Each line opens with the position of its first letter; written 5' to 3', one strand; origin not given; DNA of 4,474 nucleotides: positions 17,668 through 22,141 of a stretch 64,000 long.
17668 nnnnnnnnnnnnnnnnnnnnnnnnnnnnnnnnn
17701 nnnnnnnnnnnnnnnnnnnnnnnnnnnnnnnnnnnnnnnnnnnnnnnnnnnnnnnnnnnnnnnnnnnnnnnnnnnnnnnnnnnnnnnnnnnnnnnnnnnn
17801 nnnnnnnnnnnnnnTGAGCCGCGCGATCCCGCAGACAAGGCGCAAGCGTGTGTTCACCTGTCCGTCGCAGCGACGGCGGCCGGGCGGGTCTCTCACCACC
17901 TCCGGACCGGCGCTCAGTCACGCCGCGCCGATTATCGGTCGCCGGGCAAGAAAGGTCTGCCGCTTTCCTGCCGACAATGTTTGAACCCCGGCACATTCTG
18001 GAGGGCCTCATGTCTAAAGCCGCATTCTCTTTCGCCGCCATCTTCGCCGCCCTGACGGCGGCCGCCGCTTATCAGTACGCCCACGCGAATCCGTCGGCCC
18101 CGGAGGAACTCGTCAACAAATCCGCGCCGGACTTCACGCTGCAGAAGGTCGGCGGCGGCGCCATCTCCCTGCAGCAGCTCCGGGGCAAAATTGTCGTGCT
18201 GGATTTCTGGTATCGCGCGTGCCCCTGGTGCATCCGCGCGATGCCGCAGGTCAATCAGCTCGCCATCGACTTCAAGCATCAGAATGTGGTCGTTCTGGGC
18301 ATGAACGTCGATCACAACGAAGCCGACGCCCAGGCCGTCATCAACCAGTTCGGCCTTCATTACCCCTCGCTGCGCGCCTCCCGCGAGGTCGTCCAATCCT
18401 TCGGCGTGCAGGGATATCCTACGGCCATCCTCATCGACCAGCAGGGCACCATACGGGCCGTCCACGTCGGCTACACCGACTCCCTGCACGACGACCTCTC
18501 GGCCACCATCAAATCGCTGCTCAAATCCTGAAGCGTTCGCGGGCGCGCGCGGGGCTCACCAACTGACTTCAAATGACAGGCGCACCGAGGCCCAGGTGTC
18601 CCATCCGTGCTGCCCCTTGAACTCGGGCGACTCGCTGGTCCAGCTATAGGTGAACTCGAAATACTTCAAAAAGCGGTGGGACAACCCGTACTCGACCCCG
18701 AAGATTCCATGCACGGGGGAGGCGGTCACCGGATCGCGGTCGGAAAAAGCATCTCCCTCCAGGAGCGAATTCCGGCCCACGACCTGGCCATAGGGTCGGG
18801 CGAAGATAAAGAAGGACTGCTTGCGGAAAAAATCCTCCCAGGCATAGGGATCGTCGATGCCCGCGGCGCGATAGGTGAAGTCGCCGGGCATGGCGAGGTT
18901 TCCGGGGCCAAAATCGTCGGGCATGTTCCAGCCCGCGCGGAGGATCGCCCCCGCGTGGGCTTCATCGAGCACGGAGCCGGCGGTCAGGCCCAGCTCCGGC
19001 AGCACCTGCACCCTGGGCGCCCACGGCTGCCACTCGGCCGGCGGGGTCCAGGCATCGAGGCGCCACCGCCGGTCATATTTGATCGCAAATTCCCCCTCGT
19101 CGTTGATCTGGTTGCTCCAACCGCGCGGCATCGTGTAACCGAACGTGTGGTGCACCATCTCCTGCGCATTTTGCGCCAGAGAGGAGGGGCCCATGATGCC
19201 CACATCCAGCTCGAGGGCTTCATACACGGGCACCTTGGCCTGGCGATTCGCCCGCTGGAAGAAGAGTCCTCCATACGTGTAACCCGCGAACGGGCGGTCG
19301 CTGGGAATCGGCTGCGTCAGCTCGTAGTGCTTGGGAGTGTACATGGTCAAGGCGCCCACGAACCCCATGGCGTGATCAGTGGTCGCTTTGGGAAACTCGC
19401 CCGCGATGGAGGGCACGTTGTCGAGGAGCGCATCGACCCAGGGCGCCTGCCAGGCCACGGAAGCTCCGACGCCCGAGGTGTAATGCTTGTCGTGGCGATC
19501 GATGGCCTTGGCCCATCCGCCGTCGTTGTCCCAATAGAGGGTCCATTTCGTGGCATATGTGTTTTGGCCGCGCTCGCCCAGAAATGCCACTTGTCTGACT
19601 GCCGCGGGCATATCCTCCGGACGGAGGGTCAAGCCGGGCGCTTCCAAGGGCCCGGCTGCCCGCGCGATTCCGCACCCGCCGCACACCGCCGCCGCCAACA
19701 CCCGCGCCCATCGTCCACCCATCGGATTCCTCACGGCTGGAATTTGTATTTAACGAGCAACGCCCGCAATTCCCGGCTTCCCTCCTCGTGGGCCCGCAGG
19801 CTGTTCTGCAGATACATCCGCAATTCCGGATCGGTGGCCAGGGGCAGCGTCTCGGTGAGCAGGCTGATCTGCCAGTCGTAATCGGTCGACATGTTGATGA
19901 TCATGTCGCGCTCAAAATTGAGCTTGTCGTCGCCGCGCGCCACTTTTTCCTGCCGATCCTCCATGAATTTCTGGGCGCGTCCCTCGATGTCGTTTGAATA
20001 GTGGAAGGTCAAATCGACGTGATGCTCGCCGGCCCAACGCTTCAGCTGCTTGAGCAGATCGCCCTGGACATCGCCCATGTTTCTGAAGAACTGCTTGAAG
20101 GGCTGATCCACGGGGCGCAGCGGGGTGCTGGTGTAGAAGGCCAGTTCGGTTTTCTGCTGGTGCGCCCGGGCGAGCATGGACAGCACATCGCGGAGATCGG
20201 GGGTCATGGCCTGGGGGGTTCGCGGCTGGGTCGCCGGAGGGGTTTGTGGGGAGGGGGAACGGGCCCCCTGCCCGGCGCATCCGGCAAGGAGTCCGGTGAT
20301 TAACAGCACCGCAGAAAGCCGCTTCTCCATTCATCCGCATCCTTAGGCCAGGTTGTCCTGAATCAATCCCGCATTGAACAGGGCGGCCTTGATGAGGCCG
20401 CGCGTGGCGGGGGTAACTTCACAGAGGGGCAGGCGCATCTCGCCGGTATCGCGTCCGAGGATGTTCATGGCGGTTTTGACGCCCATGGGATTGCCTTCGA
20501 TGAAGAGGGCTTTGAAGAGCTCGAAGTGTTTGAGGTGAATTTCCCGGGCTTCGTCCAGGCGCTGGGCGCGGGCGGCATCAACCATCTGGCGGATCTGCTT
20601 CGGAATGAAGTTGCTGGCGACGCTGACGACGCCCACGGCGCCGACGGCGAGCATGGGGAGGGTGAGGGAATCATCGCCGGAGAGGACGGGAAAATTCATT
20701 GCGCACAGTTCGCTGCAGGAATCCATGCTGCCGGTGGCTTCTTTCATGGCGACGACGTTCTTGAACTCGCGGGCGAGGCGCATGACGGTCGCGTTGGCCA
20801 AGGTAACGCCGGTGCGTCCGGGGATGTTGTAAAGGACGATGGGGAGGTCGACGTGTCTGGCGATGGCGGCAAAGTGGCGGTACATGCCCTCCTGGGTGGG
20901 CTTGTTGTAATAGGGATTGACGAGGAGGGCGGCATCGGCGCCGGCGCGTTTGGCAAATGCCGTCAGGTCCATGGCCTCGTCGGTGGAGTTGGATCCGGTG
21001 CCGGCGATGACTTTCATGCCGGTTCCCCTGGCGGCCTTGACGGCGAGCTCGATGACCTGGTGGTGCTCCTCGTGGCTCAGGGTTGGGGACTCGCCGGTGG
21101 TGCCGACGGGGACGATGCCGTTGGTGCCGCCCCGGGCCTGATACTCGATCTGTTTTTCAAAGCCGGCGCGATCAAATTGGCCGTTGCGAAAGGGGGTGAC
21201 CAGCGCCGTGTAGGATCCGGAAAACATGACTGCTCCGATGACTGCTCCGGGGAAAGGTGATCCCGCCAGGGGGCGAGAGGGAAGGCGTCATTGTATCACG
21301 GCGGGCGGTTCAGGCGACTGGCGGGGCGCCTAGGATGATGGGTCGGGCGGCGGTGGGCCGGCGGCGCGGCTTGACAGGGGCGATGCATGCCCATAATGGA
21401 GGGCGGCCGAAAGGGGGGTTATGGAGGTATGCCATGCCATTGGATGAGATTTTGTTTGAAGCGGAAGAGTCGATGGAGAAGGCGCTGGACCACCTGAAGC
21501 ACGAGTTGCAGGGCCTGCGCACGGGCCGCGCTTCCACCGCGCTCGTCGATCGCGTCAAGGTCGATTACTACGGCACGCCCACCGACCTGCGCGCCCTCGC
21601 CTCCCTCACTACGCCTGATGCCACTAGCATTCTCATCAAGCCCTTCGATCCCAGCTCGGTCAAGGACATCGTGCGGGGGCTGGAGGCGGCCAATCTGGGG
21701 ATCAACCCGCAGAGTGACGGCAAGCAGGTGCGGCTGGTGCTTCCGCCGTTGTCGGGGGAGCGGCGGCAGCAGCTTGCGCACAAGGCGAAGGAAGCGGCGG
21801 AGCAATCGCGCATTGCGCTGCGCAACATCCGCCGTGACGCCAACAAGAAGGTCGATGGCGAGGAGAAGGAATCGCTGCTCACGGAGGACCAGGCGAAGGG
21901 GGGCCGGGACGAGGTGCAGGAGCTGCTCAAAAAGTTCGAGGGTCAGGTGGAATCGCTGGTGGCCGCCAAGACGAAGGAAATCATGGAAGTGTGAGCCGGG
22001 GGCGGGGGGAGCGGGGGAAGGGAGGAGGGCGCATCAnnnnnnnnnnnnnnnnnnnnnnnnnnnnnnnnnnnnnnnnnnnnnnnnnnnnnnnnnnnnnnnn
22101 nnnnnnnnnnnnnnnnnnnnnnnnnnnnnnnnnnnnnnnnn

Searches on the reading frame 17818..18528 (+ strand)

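Call 52: search_protein_families(library=pfam, proteins=[window:17818-18528:+], max_evalue=0.0001)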
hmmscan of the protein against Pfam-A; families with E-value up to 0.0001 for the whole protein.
window:17818-18528:+ (237 aa): 5 families
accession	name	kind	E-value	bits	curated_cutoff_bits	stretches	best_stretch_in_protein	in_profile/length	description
PF00578.27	AhpC-TSA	-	5.2e-22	78.5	26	1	99-214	1-123/124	AhpC/TSA family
PF08534.16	Redoxin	-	6.2e-20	71.9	26.6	1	99-221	2-137/148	Redoxin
PF13905.12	Thioredoxin_8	-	1.6e-12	48.1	27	1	123-212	1-94/94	Thioredoxin-like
PF13098.12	Thioredoxin_2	-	1.2e-09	38.8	27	1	122-222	4-97/104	Thioredoxin-like domain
PF00085.26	Thioredoxin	-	2.2e-07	31.2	23.5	0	123-172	18-66/103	Thioredoxin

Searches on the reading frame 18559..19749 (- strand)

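Call 52: search_protein_families(library=pfam, proteins=[window:18559-19749:-], max_evalue=0.0001)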
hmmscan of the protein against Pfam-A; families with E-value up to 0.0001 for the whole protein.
window:18559-19749:- (397 aa): 1 family
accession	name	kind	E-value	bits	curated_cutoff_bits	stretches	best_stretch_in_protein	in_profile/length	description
PF09982.15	LpxR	-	1.7e-62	211.7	26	1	62-394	15-322/323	Outer membrane protein LpxR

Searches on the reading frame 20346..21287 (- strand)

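Call 52: search_protein_families(library=pfam, proteins=[window:20346-21287:-], max_evalue=0.0001)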
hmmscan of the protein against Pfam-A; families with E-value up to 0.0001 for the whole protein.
window:20346-21287:- (314 aa): 1 family
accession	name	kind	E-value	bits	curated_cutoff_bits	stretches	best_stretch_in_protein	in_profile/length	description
PF00701.28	DHDPS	-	4.9e-90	301.6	22.1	1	22-301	2-284/289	Dihydrodipicolinate synthetase family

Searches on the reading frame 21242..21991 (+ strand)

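Call 52: search_protein_families(library=pfam, proteins=[window:21242-21991:+], max_evalue=0.0001)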
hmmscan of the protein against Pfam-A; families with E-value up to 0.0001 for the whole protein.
window:21242-21991:+ (250 aa): 1 family
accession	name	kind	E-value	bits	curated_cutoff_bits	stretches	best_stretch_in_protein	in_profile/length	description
PF01765.24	RRF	-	2.4e-55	187.3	29.7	1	85-248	1-164/164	Ribosome recycling factor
